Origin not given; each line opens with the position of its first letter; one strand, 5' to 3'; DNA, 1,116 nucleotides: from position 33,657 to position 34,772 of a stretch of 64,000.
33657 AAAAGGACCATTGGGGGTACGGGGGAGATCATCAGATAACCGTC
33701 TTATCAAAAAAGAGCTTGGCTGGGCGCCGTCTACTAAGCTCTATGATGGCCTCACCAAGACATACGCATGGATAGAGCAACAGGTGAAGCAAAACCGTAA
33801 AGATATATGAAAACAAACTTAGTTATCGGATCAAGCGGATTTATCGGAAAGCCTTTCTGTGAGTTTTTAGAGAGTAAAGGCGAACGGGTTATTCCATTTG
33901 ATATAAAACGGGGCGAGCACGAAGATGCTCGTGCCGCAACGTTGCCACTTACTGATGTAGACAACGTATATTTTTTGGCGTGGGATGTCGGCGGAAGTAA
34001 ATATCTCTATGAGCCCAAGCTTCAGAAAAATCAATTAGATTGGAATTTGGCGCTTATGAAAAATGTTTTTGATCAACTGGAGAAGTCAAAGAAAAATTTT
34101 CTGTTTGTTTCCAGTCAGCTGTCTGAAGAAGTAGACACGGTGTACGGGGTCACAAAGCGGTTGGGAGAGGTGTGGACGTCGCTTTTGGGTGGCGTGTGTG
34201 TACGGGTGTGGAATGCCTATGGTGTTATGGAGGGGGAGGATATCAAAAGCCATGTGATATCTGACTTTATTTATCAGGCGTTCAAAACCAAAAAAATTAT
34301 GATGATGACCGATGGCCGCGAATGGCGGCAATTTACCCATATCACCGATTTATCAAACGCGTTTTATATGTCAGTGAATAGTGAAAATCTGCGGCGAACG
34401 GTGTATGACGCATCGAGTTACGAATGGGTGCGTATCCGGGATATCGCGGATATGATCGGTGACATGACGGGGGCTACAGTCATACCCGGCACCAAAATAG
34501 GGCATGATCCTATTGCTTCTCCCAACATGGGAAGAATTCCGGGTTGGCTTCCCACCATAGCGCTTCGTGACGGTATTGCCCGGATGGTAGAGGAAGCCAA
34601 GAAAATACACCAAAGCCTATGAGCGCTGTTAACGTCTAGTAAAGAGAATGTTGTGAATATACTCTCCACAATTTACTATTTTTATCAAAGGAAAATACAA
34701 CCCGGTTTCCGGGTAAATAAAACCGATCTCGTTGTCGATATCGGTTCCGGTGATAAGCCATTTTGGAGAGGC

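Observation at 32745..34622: Bacterial homolog of plant GDP-mannose 3,5-epimerase (GME) coupled to a short SDR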

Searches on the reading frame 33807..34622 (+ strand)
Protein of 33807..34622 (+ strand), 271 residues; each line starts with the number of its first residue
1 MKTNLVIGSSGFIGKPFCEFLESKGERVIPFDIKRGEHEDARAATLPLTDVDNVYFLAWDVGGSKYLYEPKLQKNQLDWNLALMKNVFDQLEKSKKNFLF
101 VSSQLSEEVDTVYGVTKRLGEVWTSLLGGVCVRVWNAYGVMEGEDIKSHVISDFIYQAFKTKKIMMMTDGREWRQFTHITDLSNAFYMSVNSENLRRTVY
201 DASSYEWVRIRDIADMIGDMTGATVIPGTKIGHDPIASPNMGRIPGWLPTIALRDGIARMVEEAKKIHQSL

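Call 3: search_protein_families(library=pfam, proteins=[window:33807-34622:+])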
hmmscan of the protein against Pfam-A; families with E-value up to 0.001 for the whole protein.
window:33807-34622:+ (271 aa): 2 families
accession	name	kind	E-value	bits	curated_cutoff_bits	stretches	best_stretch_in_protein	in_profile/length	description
PF01370.27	Epimerase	-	7.9e-17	61.9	20.9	1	5-192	2-227/240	NAD dependent epimerase/dehydratase family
PF16363.11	GDP_Man_Dehyd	-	2.5e-07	30.9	27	0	130-215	176-260/332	GDP-mannose 4,6 dehydratase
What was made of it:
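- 33807..34622 (+): ORF B: compact (271 aa) NAD-type nucleotide-sugar SDR of an uncharacterised family. Pfam PF01370 at 61.9 bits (call 3).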

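Call 4: search_protein_families(library=ncbifam, proteins=[window:33807-34622:+])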
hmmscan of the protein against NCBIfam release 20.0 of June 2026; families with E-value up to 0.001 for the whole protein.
window:33807-34622:+ (271 aa): 4 families
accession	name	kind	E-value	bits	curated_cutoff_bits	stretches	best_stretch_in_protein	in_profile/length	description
TIGR04180.1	EDH_00030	hypoth_equivalog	4.9e-06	25.8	475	1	131-225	169-260/297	NAD-dependent 4,6-dehydratase LegB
TIGR01181.1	dTDP_gluc_dehyt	equivalog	6.5e-06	25.5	365.1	0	146-262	187-309/321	dTDP-glucose 4,6-dehydratase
NF050030.1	thlkprotThyD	equivalog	3.1e-05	23.3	400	0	166-220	196-249/305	thylakoid membrane protein ThyD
NF047922.1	GDPFucSynFcl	equivalog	0.00087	18.8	500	0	136-259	163-296/308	GDP-L-fucose synthase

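Call 7: search_solved_structures(query=window:33807-34622:+, show_alignments=2, max_evalue=0.01)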
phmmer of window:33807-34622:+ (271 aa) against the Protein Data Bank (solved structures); distinct sequences matched with E-value up to 0.01: 12.
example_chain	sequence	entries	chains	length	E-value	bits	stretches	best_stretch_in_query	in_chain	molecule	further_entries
6kv9_A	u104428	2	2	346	3.1e-05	26.9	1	132-264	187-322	MoeE5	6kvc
4lk3_A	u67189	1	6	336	4.7e-05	26.3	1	132-263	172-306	UDP-glucuronic acid decarboxylase 1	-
4gll_A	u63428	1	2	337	4.8e-05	26.2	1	132-263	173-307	UDP-glucuronic acid decarboxylase 1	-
2b69_A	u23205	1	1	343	5.1e-05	26.1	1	132-263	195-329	UDP-glucuronate decarboxylase 1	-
4m55_A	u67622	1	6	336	5.1e-05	26.1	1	132-263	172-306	UDP-glucuronic acid decarboxylase 1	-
3aw9_A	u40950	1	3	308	7.9e-05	25.5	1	111-264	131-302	NAD-dependent epimerase/dehydratase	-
6vo6_A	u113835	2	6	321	0.00011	25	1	113-265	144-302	Putative sugar-nucleotide epimerase/dehydratease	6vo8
6pmh_A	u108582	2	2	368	0.00014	24.7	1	101-221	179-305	UDP-glucose 4-epimerase related protein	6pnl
3icp_A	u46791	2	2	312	0.00019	24.3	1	111-264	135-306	NAD-dependent epimerase/dehydratase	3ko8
6zl6_A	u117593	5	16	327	0.00062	22.6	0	112-265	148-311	Epimerase domain-containing protein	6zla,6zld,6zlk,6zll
6zlj_A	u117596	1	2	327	0.0013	21.6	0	129-265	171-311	Epimerase domain-containing protein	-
8sg0_A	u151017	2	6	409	0.0021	20.9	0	159-257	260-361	GDP-mannose 3,5-epimerase | GDP-mannose 3,5 epimerase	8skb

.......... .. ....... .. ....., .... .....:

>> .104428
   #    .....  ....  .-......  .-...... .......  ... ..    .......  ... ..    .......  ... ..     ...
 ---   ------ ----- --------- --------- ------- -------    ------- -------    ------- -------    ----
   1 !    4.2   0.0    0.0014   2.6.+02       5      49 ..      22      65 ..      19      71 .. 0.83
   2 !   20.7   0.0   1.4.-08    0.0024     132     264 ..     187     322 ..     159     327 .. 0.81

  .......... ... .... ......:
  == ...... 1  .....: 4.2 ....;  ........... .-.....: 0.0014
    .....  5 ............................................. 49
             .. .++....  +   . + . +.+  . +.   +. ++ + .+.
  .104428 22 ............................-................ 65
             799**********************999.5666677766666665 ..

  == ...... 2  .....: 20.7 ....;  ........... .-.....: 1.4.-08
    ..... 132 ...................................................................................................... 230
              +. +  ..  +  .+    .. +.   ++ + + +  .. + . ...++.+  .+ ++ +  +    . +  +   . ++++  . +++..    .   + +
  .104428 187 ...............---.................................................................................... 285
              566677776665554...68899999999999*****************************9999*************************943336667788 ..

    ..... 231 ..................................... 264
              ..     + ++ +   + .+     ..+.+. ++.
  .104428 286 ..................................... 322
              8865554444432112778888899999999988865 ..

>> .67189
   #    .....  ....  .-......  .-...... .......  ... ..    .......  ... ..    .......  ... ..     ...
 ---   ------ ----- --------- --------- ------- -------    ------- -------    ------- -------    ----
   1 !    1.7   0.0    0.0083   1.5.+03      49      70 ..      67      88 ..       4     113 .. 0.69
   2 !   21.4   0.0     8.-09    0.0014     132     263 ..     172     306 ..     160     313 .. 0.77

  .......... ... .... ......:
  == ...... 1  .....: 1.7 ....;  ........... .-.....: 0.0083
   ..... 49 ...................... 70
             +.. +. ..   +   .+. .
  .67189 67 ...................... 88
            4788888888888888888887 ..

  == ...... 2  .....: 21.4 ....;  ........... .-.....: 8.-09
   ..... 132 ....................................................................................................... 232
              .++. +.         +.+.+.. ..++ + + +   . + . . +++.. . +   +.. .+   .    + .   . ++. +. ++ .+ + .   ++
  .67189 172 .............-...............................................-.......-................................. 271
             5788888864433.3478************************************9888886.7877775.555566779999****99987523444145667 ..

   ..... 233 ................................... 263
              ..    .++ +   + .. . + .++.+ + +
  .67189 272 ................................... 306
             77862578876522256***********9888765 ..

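Call 9: find_homologous_proteins(query=window:33807-34622:+)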
Query window:33807-34622:+ (271 aa): 784 proteins with E <= 0.001 among 1718 candidates; the best 120 are listed.
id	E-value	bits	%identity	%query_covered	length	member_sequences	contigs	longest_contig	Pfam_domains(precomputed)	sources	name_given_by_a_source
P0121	1.0e-170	584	94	100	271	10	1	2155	PF16363.12,PF01370.28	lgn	-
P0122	1.6e-145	502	82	97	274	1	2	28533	PF16363.12,PF01370.28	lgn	-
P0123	2.7e-145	501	82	98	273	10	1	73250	PF16363.12,PF01370.28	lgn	-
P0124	3.1e-145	501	83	98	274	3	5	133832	PF16363.12,PF01370.28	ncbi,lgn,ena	-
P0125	4.3e-144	497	81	98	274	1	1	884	PF16363.12,PF01370.28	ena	-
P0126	5.8e-144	497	82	98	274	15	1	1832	PF16363.12,PF01370.28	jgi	jgi:nucleoside-diphosphate-sugar epimerase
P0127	7.4e-144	496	82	98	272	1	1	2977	PF16363.12,PF01370.28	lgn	-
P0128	1.7e-143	495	82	98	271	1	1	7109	PF16363.12,PF01370.28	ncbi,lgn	-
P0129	2.3e-143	495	82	97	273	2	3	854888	PF16363.12,PF01370.28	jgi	-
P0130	2.7e-143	494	81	98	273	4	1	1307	PF16363.12,PF01370.28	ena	-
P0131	3.1e-143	494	81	98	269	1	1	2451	PF16363.12,PF01370.28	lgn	-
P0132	3.3e-143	494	80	98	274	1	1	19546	PF16363.12,PF01370.28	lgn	-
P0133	7.3e-143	493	80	97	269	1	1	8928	PF16363.12,PF01370.28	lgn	-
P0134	8.6e-143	493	79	100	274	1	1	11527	PF16363.12,PF01370.28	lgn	-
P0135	3.8e-142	491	79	98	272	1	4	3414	PF16363.12,PF01370.28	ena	-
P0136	7.0e-142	490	80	98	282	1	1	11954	PF16363.12,PF01370.28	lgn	-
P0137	7.1e-142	490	79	98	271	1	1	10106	PF16363.12,PF01370.28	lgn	-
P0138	1.2e-141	489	79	97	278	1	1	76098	PF16363.12,PF01370.28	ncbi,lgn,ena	-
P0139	1.5e-141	489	80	98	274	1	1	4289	PF16363.12,PF01370.28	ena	-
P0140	1.5e-141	489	80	98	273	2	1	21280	PF16363.12,PF01370.28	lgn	-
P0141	1.0e-140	486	78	99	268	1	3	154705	PF16363.12,PF01370.28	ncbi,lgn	-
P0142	4.9e-140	484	79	98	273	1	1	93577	PF16363.12,PF01370.28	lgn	-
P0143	5.1e-140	484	79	98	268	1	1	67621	PF01370.28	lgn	-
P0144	8.5e-140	483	78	99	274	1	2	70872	PF16363.12,PF01370.28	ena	-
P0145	1.4e-139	482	78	98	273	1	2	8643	PF16363.12,PF01370.28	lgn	-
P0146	1.7e-139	482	80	98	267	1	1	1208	PF16363.12,PF01370.28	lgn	-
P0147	6.1e-139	480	79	99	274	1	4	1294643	PF16363.12,PF01370.28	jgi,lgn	jgi:nucleoside-diphosphate-sugar epimerase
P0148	1.4e-138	479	80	98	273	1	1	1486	PF16363.12,PF01370.28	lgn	-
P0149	3.2e-138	478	77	98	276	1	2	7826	PF16363.12,PF01370.28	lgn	-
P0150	1.0e-137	476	78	98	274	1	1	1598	PF16363.12,PF01370.28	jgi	jgi:nucleoside-diphosphate-sugar epimerase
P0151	1.3e-137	476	78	99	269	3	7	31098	PF16363.12,PF01370.28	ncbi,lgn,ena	-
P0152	1.6e-137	475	78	98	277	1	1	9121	PF16363.12,PF01370.28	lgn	-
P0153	1.6e-137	475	78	98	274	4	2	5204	PF16363.12,PF01370.28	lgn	-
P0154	2.1e-137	475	77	98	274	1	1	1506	PF16363.12,PF01370.28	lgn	-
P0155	7.8e-137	473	76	100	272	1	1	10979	PF16363.12,PF01370.28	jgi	jgi:nucleoside-diphosphate-sugar epimerase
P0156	1.1e-136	473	77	99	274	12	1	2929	PF16363.12,PF01370.28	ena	-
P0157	4.2e-136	471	77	98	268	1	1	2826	PF16363.12,PF01370.28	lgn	-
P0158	1.7e-135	469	77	98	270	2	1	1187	PF16363.12,PF01370.28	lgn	-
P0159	2.2e-135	468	78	99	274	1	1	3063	PF16363.12,PF01370.28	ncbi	-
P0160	2.2e-134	465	76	99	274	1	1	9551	PF16363.12,PF01370.28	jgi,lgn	jgi:nucleoside-diphosphate-sugar epimerase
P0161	3.9e-134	464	75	99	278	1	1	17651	PF16363.12,PF01370.28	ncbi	-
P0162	1.3e-133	463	75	99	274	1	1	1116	PF16363.12,PF01370.28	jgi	jgi:nucleoside-diphosphate-sugar epimerase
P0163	4.0e-132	458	73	100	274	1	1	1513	PF01370.28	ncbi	-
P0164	1.5e-131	456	72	98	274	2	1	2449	PF16363.12,PF01370.28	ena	-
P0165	1.9e-131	456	77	98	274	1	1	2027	PF16363.12,PF01370.28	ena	-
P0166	1.1e-130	453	76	98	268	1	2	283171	PF16363.12,PF01370.28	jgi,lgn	-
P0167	1.2e-129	450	74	98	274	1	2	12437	PF16363.12,PF01370.28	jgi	-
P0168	2.9e-129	448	73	98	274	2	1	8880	PF16363.12,PF01370.28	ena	-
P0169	1.4e-128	446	72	99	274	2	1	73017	PF16363.12,PF01370.28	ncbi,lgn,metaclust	metaclust:status=active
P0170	3.9e-128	445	74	98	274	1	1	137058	PF16363.12,PF01370.28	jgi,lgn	-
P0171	4.4e-128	445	72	99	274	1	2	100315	PF16363.12,PF01370.28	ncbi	-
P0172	1.2e-127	443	71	99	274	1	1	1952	PF16363.12,PF01370.28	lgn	-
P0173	1.9e-127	442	72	98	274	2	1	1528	PF01370.28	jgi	jgi:nucleoside-diphosphate-sugar epimerase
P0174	7.1e-127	441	72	99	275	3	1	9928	PF16363.12,PF01370.28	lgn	-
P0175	8.7e-127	440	73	98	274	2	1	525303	PF16363.12,PF01370.28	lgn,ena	-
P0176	1.0e-126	440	72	98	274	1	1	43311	PF16363.12,PF01370.28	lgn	-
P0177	1.7e-126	439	71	98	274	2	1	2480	PF16363.12,PF01370.28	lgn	-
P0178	3.4e-126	438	71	98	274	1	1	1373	PF16363.12,PF01370.28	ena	-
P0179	4.5e-126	438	71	98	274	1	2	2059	PF16363.12,PF01370.28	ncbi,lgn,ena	-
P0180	7.0e-126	437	70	100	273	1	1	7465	PF16363.12,PF01370.28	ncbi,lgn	-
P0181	1.2e-125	436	71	99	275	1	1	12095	PF16363.12,PF01370.28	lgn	-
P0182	2.2e-125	436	71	99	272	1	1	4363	PF16363.12,PF01370.28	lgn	-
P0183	3.9e-125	435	71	98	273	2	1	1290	PF16363.12,PF01370.28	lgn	-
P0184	5.1e-125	434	71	98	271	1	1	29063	PF16363.12,PF01370.28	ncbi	-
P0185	1.1e-124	433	71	98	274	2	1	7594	PF16363.12,PF01370.28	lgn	-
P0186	1.3e-124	433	73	98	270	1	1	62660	PF16363.12,PF01370.28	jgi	-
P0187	1.3e-124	433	72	99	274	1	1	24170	PF16363.12,PF01370.28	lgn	-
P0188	1.4e-124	433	71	98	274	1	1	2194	PF16363.12,PF01370.28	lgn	-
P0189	1.9e-124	433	70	100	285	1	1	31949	PF16363.12,PF01370.28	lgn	-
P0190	5.5e-124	431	70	98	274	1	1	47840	PF16363.12,PF01370.28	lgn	-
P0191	6.5e-124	431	70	99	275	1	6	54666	PF16363.12,PF01370.28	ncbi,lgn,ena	ncbi:MAG: NAD(P)-dependent oxidoreductase [Patescibacteria group bacterium]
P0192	8.7e-124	430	70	99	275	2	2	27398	PF16363.12,PF01370.28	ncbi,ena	-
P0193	8.8e-124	430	70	99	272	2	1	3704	PF16363.12,PF01370.28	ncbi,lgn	-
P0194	1.0e-123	430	72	98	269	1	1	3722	PF16363.12,PF01370.28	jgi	jgi:nucleoside-diphosphate-sugar epimerase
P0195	1.2e-123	430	70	98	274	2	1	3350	PF01370.28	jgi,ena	-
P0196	1.3e-123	430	71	99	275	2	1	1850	PF16363.12,PF01370.28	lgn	-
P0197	2.4e-123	429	71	98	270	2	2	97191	PF16363.12,PF01370.28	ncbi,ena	-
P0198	5.4e-123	428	71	98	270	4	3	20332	PF16363.12,PF01370.28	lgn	-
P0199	6.8e-123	428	69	98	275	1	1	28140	PF16363.12,PF01370.28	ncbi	-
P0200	1.7e-122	426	70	99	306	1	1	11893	PF16363.12,PF01370.28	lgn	-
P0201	1.8e-122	426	69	99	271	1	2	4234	PF16363.12,PF01370.28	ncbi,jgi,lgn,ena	-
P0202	1.9e-122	426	69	98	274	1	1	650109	PF16363.12,PF01370.28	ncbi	-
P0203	2.0e-122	426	70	99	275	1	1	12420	PF16363.12,PF01370.28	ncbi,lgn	-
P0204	2.1e-122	426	71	98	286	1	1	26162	PF16363.12,PF01370.28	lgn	-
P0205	2.2e-122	426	69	98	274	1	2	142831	PF16363.12,PF01370.28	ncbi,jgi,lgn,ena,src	-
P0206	1.2e-121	423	70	97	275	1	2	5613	PF16363.12,PF01370.28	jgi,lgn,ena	-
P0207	2.2e-121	423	71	98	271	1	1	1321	PF16363.12,PF01370.28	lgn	-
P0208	2.5e-121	422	72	98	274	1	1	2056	PF16363.12,PF01370.28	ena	-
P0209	2.9e-121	422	68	98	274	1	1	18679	PF16363.12,PF01370.28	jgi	jgi:nucleoside-diphosphate-sugar epimerase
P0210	3.2e-121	422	71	97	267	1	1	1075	PF16363.12,PF01370.28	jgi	jgi:nucleoside-diphosphate-sugar epimerase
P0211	3.2e-121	422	69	99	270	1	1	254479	PF16363.12,PF01370.28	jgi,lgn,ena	-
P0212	5.1e-121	421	68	98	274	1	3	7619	PF16363.12,PF01370.28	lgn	-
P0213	5.5e-121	421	70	99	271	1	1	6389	PF16363.12,PF01370.28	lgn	-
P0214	9.6e-121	420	68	98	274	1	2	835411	PF16363.12,PF01370.28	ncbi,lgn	-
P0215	1.2e-120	420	70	98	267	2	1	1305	PF16363.12,PF01370.28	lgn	-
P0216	1.3e-120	420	70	97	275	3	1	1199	PF16363.12,PF01370.28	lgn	-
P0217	1.3e-120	420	69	98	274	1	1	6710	PF16363.12,PF01370.28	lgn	-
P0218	4.3e-120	418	68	99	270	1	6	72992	PF16363.12,PF01370.28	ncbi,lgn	-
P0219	4.8e-120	418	67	98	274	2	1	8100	PF16363.12,PF01370.28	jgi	jgi:nucleoside-diphosphate-sugar epimerase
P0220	1.4e-119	417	70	99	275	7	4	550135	PF16363.12,PF01370.28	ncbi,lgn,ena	-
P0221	2.0e-119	416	71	98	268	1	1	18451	PF16363.12,PF01370.28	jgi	-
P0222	3.4e-119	415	68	99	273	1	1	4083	PF16363.12,PF01370.28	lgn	-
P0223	1.4e-118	413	68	99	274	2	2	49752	PF16363.12,PF01370.28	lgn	-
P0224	4.2e-118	412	66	98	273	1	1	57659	PF16363.12,PF01370.28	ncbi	ncbi:NAD-dependent epimerase/dehydratase family protein [Patescibacteria group bacterium]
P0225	4.3e-118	412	68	99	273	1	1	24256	PF16363.12,PF01370.28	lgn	-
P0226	8.5e-118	411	68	98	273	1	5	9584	PF16363.12,PF01370.28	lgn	-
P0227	1.4e-117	410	67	100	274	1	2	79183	PF16363.12,PF01370.28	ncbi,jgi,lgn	-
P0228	2.3e-117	409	68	98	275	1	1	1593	PF16363.12,PF01370.28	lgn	-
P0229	5.6e-116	405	67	98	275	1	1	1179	PF16363.12,PF01370.28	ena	-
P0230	5.2e-115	402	68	98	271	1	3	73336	PF16363.12,PF01370.28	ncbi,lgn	-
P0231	1.1e-113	397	65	99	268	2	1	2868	PF16363.12,PF01370.28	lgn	-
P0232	2.2e-113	396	66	98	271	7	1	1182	PF16363.12,PF01370.28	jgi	-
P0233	4.9e-113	395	66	99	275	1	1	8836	PF16363.12,PF01370.28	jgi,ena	-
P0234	1.7e-110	387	63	99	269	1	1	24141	PF16363.12,PF01370.28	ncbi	-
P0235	2.4e-110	386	63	99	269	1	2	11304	PF16363.12,PF01370.28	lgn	-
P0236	4.8e-110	385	63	99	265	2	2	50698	PF16363.12,PF01370.28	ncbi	-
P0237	6.0e-109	382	64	100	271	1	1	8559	PF16363.12,PF01370.28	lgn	-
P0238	1.3e-108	381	63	98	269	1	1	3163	PF16363.12,PF01370.28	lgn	-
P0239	1.8e-108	380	63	99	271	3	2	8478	PF16363.12,PF01370.28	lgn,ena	-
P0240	3.6e-108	379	62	99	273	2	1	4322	PF16363.12,PF01370.28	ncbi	-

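Call 20: find_related_loci(query=A1, collection=genome_contigs, flank=10000)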
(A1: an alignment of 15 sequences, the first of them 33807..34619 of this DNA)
Query A1 (271 aa) in genome_contigs; peptide patterns used: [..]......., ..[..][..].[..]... (x = any residue, [..] = any of these).
102 stretches matched a pattern; 61 encode a relative of the query (tblastn E <= 1e-3); 60 distinct loci.
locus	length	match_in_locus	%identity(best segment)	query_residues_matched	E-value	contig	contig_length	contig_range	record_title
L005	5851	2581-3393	90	1-271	2e-171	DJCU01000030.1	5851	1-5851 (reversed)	MAG TPA_asm: Candidatus Gottesmanbacteria bacterium UBA5942 UBA5942_contig_1201, whole genome shotgun sequence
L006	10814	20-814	83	1-265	4e-152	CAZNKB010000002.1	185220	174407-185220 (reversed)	MAG TPA_asm: uncultured Gammaproteobacteria bacterium isolate SRP173033_co3_60 genome assembly, contig: NODE_26_length_1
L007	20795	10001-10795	83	1-265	8e-152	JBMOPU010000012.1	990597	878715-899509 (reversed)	MAG: Patescibacteria group bacterium isolate Betzabe_MAG136 MAG136_14, whole genome shotgun sequence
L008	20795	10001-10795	83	1-265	1e-150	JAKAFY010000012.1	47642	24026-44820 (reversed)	MAG: bacterium isolate WY2.bin139 NODE_920_length_47642_cov_2.050468, whole genome shotgun sequence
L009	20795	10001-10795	81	1-265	1e-149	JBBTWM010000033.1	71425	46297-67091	MAG: Patescibacteria group bacterium isolate H41-bin127_1 H41_bin127_1_000000000033, whole genome shotgun sequence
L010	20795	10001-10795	82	1-265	1e-149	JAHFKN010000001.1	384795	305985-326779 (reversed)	MAG: Candidatus Gottesmanbacteria bacterium isolate nzgw410 NODE_16_length_384796_cov_19.669238, whole genome shotgun se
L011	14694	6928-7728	78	1-267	7e-144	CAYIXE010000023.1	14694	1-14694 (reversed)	MAG TPA_asm: uncultured Gammaproteobacteria bacterium isolate ERP119705_co7_214 genome assembly, contig: NODE_3396_lengt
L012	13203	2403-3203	77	1-267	2e-141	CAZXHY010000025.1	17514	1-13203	MAG TPA_asm: uncultured Gammaproteobacteria bacterium isolate ERP113451_co3_13 genome assembly, contig: NODE_2406_length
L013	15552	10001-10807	75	3-270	7e-140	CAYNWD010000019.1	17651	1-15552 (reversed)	MAG TPA_asm: uncultured Gammaproteobacteria bacterium isolate binchicken_co38_90 genome assembly, contig: NODE_6734_leng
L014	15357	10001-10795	72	1-265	2e-132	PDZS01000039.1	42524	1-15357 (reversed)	MAG: Deltaproteobacteria bacterium YD0425bin51 scaffold39, whole genome shotgun sequence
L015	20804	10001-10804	70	1-267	7e-131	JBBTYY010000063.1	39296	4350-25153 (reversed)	MAG: Patescibacteria group bacterium isolate H52-bin050_1 H52_bin050_1_000000000063, whole genome shotgun sequence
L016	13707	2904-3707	70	1-267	1e-129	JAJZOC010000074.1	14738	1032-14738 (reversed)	MAG: bacterium isolate MAS4.bin4 NODE_4695_length_14738_cov_2.558689, whole genome shotgun sequence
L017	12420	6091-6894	70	1-267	9e-129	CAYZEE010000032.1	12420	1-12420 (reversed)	MAG TPA_asm: uncultured Gammaproteobacteria bacterium isolate SRP271791_co2_53 genome assembly, contig: NODE_1294_length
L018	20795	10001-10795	71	1-266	9e-129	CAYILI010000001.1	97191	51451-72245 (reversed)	MAG TPA_asm: uncultured Gammaproteobacteria bacterium isolate ERP119705_co22_367 genome assembly, contig: NODE_95_length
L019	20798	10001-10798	71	1-267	2e-128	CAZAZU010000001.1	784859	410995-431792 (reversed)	MAG TPA_asm: uncultured Gammaproteobacteria bacterium isolate SRP178908_co1_328 genome assembly, contig: NODE_1_length_7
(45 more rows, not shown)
